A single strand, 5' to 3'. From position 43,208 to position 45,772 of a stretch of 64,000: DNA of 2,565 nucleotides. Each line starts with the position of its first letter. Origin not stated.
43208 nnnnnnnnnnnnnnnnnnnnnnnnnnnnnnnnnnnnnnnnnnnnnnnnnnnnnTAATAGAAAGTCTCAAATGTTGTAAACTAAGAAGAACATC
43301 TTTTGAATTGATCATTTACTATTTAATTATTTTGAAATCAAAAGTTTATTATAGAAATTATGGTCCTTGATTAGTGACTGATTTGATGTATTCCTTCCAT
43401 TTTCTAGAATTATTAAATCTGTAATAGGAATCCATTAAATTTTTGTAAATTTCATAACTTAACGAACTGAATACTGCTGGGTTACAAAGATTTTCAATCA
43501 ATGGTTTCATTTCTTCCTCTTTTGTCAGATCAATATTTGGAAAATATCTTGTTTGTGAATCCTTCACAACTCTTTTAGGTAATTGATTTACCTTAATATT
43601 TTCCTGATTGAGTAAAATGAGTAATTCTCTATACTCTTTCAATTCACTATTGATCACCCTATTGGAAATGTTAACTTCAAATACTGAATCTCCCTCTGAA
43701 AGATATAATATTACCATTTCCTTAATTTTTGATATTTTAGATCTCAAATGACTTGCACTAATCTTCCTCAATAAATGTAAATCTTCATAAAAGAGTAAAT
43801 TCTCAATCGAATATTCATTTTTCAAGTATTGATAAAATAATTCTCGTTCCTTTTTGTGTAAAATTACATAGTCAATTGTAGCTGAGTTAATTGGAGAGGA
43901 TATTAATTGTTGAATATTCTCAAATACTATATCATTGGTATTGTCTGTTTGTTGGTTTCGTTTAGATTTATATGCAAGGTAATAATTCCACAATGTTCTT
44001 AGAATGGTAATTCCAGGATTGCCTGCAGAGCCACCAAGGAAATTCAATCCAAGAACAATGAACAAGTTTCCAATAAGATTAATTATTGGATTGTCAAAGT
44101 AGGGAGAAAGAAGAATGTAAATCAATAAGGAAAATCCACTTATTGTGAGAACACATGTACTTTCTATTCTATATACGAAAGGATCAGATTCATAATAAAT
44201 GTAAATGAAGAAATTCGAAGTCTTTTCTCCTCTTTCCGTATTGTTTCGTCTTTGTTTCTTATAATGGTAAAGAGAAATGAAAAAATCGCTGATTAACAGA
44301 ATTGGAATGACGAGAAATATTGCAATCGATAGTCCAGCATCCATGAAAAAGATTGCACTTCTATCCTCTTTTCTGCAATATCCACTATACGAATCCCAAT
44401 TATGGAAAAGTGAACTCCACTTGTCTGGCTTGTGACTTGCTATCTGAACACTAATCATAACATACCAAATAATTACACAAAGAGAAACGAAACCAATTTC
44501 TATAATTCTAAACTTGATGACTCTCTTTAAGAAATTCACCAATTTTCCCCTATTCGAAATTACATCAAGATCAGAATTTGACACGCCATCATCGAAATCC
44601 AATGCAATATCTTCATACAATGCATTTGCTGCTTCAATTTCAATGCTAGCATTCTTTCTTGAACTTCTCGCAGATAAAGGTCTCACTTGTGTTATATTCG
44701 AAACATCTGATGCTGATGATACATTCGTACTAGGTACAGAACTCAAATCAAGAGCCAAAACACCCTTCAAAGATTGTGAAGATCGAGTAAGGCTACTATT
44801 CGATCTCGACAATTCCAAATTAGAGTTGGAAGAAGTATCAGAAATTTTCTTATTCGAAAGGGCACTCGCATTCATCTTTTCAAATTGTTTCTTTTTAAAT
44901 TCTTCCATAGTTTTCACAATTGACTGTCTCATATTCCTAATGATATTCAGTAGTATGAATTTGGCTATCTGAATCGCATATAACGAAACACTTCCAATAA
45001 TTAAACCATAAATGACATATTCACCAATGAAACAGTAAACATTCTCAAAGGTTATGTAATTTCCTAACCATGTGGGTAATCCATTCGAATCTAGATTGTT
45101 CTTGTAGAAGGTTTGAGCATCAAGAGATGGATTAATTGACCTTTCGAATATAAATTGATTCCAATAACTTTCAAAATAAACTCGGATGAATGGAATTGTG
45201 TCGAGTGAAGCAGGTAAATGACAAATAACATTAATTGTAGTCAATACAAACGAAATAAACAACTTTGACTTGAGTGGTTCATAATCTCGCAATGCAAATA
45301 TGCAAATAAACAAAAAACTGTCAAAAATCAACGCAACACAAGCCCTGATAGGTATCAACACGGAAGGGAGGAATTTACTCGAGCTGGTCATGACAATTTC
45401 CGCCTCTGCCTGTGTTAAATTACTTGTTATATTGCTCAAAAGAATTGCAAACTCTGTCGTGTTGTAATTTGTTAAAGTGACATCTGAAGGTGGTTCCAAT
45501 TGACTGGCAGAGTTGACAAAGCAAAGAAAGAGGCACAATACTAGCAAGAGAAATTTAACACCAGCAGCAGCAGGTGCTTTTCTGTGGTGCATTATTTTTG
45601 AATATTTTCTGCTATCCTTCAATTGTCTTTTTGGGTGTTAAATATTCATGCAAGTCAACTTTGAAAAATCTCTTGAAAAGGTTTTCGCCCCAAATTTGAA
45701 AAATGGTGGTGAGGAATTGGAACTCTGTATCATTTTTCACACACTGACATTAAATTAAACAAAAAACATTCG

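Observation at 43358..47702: Tandem pair of 7TM-RGS receptor genes packed against a HECT ligase gene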

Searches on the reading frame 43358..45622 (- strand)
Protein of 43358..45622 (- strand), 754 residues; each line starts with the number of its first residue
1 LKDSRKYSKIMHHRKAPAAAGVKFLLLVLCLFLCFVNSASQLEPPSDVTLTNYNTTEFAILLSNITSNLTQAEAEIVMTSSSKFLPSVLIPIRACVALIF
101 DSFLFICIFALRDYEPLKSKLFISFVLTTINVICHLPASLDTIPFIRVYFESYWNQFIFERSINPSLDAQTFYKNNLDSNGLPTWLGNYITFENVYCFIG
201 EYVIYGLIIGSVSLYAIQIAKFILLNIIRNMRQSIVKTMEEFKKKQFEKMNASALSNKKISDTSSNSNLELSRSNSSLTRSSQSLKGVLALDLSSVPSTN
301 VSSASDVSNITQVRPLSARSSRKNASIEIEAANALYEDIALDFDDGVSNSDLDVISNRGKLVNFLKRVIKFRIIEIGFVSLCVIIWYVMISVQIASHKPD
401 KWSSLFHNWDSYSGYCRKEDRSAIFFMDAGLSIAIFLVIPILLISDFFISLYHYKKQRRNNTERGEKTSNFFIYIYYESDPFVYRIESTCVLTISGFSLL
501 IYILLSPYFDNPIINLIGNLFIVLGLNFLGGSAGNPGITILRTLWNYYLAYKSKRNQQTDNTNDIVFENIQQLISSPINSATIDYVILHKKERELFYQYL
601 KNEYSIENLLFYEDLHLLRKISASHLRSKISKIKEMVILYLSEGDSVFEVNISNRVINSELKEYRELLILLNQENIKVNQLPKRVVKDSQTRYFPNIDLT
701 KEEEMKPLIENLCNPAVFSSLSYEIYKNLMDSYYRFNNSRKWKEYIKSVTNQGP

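Call 3: search_protein_families(library=pfam, proteins=[window:43358-45622:-], max_evalue=0.1)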
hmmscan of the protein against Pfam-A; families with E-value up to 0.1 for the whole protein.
window:43358-45622:- (754 aa): 2 families
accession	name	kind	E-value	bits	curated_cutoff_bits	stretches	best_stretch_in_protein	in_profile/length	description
PF00615.24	RGS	-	9.7e-05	23.2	23.9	1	585-659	4-75/117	Regulator of G protein signaling domain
PF10912.14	Glam1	-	0.04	14.4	22.3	1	365-442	56-133/146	Glia associated membrane protein glam-1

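Call 9: list_cluster_members(proteins=[window:43358-45592:-, window:45937-47679:-, window:45937-47625:-, window:45937-47619:-, window:45937-47610:-, window:40912-43263:+, window:39451-40758:-, P0001])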
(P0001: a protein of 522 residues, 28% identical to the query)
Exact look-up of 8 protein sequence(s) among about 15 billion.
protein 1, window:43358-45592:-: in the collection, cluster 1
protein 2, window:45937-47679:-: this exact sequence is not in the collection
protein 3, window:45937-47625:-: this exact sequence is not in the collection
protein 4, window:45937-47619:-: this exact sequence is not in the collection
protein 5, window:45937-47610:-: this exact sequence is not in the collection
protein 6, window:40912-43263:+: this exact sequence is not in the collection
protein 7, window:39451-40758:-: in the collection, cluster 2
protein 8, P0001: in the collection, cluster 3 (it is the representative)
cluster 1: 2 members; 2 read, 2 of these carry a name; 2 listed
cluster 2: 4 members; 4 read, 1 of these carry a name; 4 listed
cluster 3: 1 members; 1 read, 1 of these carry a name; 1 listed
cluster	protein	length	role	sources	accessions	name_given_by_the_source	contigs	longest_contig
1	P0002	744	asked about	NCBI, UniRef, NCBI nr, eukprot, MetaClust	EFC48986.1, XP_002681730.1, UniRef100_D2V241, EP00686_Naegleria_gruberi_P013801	predicted protein [Naegleria gruberi] | Predicted protein n=1 Tax=Naegleria gruberi TaxID=5762 RepID=D2V241_NAEGR | uncharacterized protein NAEGRDRAFT_46076 [Naegleria gruberi]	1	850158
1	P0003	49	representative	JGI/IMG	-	hypothetical protein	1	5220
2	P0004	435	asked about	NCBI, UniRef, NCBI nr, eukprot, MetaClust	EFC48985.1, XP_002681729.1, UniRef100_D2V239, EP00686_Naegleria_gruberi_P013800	predicted protein [Naegleria gruberi] | Predicted protein n=1 Tax=Naegleria gruberi TaxID=5762 RepID=D2V239_NAEGR | uncharacterized protein NAEGRDRAFT_46074 [Naegleria gruberi]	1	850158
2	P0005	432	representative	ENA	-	-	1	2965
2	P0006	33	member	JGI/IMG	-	-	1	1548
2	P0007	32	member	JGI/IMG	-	-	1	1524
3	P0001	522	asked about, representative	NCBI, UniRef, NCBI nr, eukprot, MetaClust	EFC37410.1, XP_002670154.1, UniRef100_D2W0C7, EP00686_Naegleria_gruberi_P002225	predicted protein [Naegleria gruberi] | Predicted protein n=1 Tax=Naegleria gruberi TaxID=5762 RepID=D2W0C7_NAEGR | uncharacterized protein NAEGRDRAFT_74812 [Naegleria gruberi]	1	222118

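Call 10: find_encoding_contigs(protein=P0002, flank=10000, max_places=3)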
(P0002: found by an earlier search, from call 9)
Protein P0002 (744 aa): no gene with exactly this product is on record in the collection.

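Call 17: find_homologous_proteins(query=window:43358-45592:-, max_evalue=0.001)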
Query window:43358-45592:- (744 aa): 2 proteins with E <= 0.001 among 8000 candidates.
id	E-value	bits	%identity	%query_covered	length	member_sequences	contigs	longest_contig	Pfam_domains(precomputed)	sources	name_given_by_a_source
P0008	1.1e-223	763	50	98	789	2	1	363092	PF00615.25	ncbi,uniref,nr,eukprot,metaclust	ncbi:predicted protein [Naegleria gruberi]|uniref:Predicted protein n=1 Tax=Naegleria gruberi TaxID=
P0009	4.4e-166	573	43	84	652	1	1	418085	PF00615.25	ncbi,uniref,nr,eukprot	ncbi:predicted protein [Naegleria gruberi]|uniref:Predicted protein n=1 Tax=Naegleria gruberi TaxID=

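Call 22: search_solved_structures(query=A2, max_evalue=1, show_alignments=2)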
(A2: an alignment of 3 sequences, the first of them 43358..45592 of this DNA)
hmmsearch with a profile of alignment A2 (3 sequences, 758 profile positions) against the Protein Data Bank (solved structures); distinct sequences matched with E-value up to 1: 24.
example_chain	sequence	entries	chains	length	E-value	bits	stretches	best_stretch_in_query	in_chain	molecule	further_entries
6am3_X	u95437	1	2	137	2.1e-05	26.4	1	586-653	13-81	Regulator of G-protein signaling 17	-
1zv4_X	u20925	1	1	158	4e-05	25.5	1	586-652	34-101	Regulator of G-protein signaling 17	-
4igu_A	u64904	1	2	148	0.0083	17.8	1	587-629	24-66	CG5036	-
1fqi_A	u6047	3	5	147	0.015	16.9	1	593-699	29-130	REGULATOR OF G-PROTEIN SIGNALING 9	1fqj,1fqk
2dlv_A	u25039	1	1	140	0.022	16.4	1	587-637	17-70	Regulator of G-protein signaling 18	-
2jm5_A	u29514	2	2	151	0.029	16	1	587-637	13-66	Regulator of G-protein signaling 18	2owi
2ihb_B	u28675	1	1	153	0.03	16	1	570-674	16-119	Regulator of G-protein signalling 10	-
2i59_A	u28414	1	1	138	0.044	15.4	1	576-674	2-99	Regulator of G-protein signaling 10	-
5do9_B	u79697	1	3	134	0.1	14.2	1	587-642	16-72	Regulator of G-protein signaling 8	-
1cmz_A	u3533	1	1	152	0.1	14.2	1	587-640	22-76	PROTEIN (GAIP (G-ALPHA INTERACTING) PROTEIN)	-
2ode_B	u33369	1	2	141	0.1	14.2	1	587-641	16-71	Regulator of G-protein signaling 8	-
2ihd_A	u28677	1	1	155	0.11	14.1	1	586-641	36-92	Regulator of G-protein signaling 8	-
2pbi_A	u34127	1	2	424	0.14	13.8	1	594-699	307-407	Regulator of G-protein signaling 9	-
2oj4_A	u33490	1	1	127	0.15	13.7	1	587-639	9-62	Regulator of G-protein signaling 3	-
2es0_A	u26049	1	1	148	0.15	13.7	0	588-639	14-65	regulator of G-protein signalling 6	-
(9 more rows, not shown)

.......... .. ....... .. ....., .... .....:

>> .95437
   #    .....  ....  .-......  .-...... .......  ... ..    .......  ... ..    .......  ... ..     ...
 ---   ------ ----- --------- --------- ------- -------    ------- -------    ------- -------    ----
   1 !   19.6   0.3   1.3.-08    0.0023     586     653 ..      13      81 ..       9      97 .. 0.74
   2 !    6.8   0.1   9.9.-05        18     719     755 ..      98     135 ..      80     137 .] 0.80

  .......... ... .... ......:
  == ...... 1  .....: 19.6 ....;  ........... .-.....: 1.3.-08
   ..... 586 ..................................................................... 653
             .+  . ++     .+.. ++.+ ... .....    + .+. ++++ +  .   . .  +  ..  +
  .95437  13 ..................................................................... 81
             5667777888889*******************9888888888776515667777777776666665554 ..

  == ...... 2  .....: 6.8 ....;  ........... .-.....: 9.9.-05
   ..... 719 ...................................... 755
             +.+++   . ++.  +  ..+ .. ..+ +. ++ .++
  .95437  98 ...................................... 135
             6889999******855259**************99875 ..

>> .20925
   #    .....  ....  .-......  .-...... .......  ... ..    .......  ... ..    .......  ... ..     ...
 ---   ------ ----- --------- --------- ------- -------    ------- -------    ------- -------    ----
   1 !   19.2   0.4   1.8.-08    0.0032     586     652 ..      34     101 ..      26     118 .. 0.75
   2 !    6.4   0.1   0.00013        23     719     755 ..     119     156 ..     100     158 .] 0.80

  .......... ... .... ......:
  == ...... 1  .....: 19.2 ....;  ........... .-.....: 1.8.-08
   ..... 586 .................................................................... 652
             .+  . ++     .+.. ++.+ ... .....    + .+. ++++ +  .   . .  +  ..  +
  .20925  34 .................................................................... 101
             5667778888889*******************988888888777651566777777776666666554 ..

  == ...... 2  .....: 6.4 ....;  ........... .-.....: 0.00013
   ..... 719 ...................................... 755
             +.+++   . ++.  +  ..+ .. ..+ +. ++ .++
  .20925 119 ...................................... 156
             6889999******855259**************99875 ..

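Call 30: find_homologous_proteins(query=A2, max_evalue=0.001)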
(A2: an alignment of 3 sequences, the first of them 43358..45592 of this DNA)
Query A2 (3 sequences) (744 aa, profile of the alignment): 2 proteins with E <= 0.001 among 8000 candidates.
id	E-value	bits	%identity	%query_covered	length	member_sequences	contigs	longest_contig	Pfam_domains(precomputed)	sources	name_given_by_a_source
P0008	0.0e+0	1400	50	98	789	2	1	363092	PF00615.25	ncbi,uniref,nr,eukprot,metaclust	ncbi:predicted protein [Naegleria gruberi]|uniref:Predicted protein n=1 Tax=Naegleria gruberi TaxID=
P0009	0.0e+0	1185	43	84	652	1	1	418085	PF00615.25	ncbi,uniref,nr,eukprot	ncbi:predicted protein [Naegleria gruberi]|uniref:Predicted protein n=1 Tax=Naegleria gruberi TaxID=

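Call 59: predict_structure(alignment_id=A2)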
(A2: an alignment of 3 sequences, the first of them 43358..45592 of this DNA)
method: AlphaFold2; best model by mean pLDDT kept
length: 744 residues; sequences in the alignment: 3
mean_pLDDT: 37.6   pTM: 0.24
mean pLDDT of the five models: 37.6, 36.5, 35.3, 35.1, 34.7
residues with pLDDT >= 90: 0; 70-90: 11; 50-70: 79; < 50: 654
segments of 3 or more residues with pLDDT < 50: 1-142, 168-237, 239-441, 455-486, 495-578, 580-583, 589-651, 673-680, 705-728, 739-744
pLDDT, mean of each block of 10 residues (from residue 1): 27 36 31 26 32 30 29 28 35 40 34 38 35 37 51 54 53 36 32 36 39 37 35 43 37 31 25 25 26 24 23 27 27 26 30 32 34 40 33 30 35 39 43 44 51 45 31 38 47 47 42 39 31 37 31 29 33 45 48 38 39 32 30 25 37 62 64 41 64 67 42 39 46 51 39
secondary structure, 60 per line:
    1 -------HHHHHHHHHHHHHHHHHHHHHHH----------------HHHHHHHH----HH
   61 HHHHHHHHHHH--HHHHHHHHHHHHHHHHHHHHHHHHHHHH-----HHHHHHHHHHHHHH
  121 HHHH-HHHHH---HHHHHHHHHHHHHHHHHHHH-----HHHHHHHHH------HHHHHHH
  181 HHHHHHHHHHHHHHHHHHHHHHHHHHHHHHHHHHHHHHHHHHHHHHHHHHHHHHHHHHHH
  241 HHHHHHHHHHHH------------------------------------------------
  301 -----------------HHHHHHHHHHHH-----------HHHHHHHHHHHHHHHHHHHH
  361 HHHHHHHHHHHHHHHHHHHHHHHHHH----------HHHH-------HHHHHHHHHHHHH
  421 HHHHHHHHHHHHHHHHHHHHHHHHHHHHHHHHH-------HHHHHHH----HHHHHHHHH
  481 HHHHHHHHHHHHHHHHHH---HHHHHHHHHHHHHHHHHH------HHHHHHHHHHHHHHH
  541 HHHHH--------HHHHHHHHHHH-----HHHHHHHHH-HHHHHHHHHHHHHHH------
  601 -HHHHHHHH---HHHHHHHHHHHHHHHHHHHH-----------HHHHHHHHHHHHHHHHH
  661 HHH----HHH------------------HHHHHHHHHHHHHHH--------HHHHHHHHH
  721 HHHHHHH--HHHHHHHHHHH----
elements in order (helices of 4 or more, strands of 3 or more residues): H8-30 H47-54 H59-71 H74-101 H107-124 H126-130 H134-153 H159-167 H174-252 H318-329 H341-386 H397-400 H408-453 H461-467 H472-498 H502-519 H526-545 H554-564 H570-578 H580-594 H602-609 H613-632 H644-663 H689-703 H712-727 H730-740
